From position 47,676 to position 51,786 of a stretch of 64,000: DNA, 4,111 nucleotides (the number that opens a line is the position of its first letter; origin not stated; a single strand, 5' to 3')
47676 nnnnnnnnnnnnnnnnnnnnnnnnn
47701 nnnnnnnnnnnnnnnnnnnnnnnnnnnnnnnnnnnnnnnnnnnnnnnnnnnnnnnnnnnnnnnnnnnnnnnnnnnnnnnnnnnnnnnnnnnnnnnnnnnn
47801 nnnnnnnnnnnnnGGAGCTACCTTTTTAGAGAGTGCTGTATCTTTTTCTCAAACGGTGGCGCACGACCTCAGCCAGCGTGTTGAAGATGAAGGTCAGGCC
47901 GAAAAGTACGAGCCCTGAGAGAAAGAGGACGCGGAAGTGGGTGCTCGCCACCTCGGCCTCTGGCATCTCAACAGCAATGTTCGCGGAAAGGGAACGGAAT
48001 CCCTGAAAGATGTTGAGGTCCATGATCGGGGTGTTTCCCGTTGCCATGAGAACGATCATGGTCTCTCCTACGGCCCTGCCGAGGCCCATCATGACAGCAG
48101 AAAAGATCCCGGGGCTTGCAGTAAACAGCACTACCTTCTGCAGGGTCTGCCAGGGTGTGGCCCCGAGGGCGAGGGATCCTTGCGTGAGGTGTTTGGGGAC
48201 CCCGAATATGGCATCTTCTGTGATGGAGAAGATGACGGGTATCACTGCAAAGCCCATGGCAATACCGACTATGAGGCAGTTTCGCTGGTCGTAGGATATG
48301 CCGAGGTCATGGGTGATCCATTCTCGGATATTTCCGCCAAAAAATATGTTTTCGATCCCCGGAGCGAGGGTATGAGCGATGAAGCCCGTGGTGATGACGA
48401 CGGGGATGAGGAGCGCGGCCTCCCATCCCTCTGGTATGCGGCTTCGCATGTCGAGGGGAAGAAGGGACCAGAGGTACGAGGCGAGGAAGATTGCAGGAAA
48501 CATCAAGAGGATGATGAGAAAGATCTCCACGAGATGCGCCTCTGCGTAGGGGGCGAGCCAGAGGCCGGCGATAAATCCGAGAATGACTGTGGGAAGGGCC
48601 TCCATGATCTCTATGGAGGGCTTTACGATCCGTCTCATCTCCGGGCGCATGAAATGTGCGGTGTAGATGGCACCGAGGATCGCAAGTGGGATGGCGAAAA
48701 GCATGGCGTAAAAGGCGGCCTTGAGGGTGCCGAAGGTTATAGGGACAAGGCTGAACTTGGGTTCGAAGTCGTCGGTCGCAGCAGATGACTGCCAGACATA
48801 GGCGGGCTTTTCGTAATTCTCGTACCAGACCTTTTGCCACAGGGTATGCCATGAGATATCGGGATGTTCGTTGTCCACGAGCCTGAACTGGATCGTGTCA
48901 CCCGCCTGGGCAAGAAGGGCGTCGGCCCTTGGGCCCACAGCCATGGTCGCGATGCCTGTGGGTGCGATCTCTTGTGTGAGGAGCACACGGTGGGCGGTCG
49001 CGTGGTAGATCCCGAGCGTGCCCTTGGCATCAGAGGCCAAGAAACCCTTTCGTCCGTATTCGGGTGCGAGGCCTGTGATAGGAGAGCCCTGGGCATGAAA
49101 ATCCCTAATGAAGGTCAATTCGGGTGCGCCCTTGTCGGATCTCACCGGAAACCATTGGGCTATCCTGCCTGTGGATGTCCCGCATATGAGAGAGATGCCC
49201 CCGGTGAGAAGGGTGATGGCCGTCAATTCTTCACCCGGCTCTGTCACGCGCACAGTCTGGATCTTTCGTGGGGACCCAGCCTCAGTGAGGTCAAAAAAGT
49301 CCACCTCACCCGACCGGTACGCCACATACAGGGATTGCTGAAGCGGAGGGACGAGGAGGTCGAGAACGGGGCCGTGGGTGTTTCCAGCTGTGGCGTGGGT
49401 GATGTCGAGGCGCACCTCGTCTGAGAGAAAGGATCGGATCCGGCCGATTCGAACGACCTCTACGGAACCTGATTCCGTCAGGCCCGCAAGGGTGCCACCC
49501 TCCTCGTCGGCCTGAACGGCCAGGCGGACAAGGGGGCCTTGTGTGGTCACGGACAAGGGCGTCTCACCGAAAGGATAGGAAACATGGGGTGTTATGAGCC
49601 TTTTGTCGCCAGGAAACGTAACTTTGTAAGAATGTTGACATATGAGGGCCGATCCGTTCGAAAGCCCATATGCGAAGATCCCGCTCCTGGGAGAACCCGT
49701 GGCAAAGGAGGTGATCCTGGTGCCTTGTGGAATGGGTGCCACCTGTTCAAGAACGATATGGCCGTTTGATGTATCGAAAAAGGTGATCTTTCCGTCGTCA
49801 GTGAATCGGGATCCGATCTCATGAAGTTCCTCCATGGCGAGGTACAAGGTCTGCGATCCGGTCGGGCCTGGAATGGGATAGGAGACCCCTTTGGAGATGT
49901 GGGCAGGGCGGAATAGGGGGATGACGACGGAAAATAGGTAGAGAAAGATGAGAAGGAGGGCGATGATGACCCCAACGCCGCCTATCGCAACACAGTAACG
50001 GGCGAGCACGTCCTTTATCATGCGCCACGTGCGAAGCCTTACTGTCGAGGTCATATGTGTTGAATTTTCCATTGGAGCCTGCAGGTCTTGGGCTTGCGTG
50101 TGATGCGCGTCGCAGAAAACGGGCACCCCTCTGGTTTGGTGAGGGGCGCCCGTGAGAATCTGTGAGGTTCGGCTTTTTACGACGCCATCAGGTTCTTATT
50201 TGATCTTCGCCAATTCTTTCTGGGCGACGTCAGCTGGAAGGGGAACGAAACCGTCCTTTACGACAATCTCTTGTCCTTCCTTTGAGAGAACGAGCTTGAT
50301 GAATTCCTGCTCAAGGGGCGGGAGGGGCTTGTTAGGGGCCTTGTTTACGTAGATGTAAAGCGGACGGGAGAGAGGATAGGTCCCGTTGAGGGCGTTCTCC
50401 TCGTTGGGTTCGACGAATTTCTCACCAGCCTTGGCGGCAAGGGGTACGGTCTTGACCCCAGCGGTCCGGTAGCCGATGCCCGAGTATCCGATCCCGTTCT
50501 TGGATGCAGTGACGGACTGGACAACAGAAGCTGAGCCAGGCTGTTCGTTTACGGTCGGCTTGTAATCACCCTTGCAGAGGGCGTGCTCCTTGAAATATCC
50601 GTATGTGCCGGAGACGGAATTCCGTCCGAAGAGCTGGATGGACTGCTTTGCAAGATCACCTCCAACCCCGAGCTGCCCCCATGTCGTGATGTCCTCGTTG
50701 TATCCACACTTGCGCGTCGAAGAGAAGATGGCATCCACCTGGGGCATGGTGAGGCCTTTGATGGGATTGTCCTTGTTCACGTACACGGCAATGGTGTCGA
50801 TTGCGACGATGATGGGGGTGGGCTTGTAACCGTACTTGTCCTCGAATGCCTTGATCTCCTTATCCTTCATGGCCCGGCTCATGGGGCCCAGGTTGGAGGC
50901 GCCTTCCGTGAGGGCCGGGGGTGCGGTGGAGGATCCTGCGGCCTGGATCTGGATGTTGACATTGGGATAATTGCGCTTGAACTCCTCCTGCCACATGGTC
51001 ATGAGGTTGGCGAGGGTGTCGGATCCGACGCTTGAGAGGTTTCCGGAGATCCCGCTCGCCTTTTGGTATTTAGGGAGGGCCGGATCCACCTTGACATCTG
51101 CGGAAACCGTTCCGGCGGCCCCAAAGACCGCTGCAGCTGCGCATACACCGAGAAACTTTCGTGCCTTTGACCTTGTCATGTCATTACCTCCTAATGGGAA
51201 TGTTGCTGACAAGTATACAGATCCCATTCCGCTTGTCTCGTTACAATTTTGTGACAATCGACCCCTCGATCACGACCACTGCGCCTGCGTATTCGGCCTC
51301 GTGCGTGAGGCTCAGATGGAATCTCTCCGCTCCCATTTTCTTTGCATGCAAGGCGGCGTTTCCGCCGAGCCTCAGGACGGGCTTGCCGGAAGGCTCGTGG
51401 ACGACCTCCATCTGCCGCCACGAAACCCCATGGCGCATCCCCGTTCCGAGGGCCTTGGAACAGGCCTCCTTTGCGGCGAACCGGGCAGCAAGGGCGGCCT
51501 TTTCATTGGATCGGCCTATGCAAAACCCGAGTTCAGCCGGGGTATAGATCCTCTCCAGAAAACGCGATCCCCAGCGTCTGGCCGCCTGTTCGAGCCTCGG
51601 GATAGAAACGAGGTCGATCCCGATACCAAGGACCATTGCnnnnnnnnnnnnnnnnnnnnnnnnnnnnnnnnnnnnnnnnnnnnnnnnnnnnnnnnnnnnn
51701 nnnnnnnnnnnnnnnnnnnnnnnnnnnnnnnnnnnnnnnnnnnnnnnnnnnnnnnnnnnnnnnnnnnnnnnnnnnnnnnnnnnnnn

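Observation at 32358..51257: A ~19-kb phosphate-starvation supercluster: three Pho-box-fronted units around pstSCAB-phoU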

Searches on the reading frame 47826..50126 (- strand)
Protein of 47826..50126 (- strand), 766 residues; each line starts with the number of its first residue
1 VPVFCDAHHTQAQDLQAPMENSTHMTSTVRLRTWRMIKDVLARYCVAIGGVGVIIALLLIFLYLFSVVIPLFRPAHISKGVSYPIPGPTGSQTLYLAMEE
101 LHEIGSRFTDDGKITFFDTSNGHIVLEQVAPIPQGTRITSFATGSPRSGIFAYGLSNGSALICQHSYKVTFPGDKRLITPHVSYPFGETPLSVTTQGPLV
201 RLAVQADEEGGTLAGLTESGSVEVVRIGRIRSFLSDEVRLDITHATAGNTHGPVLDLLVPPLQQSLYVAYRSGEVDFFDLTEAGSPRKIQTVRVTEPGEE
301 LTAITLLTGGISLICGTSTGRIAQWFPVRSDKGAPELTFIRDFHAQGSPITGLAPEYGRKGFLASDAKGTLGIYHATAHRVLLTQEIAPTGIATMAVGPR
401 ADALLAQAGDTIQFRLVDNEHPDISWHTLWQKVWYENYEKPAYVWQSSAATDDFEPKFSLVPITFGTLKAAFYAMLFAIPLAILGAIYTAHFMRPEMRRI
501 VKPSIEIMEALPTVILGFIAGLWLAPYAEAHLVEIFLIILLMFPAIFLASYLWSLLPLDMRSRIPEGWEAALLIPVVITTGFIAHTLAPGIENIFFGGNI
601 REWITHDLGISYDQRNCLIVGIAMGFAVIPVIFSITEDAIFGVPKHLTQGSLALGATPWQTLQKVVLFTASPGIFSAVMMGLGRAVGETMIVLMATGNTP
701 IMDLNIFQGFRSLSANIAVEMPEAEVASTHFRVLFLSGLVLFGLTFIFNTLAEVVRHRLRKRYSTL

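Call 7: search_protein_families(library=pfam, proteins=[window:47826-50126:-], max_evalue=0.01)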
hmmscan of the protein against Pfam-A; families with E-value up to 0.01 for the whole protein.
window:47826-50126:- (766 aa): 1 family
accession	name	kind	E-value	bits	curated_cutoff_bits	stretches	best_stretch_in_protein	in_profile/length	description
PF00528.27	BPD_transp_1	-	2.1e-06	28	26.4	1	483-761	2-184/184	Binding-protein-dependent transport system inner membrane component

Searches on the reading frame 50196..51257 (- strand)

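Call 7: search_protein_families(library=pfam, proteins=[window:50196-51257:-], max_evalue=0.01)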
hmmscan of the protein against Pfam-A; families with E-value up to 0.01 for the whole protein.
window:50196-51257:- (353 aa): 3 families
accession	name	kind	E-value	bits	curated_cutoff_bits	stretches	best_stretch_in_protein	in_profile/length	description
PF12849.12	PBP_like_2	-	2.7e-34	119.6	27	1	70-327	8-267/267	PBP superfamily domain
PF13531.11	SBP_bac_11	-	3.1e-07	30.8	25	1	79-337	6-226/227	Bacterial extracellular solute-binding protein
PF12727.12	PBP_like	-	1e-05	25.2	27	1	91-273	2-166/193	PBP superfamily domain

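Call 61: search_protein_families(library=ncbifam, proteins=[window:50196-51257:-], max_evalue=1e-10)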
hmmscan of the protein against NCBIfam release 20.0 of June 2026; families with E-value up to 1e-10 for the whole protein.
window:50196-51257:- (353 aa): 2 families
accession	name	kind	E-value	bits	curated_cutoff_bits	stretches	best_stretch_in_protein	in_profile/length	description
TIGR02136.1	ptsS_2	subfamily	2e-88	296.4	206.6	1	38-340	9-295/295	phosphate ABC transporter substrate-binding protein PstS family protein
TIGR00975.1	3a0107s03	equivalog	9.2e-12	44.7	205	0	76-289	3-225/315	phosphate ABC transporter substrate-binding protein PstS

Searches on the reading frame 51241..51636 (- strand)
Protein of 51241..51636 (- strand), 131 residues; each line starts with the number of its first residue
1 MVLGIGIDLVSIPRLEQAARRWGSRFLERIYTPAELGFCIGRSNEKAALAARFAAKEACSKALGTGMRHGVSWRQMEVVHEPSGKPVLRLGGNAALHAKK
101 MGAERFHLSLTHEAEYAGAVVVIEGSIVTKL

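Call 82: search_protein_families(library=pfam, proteins=[window:51241-51636:-], max_evalue=0.01)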
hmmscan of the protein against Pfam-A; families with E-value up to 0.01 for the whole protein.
window:51241-51636:- (131 aa): 1 family
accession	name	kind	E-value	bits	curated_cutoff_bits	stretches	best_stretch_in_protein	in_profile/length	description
PF01648.25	ACPS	-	5.2e-19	68.8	25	1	4-104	1-102/111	4'-phosphopantetheinyl transferase superfamily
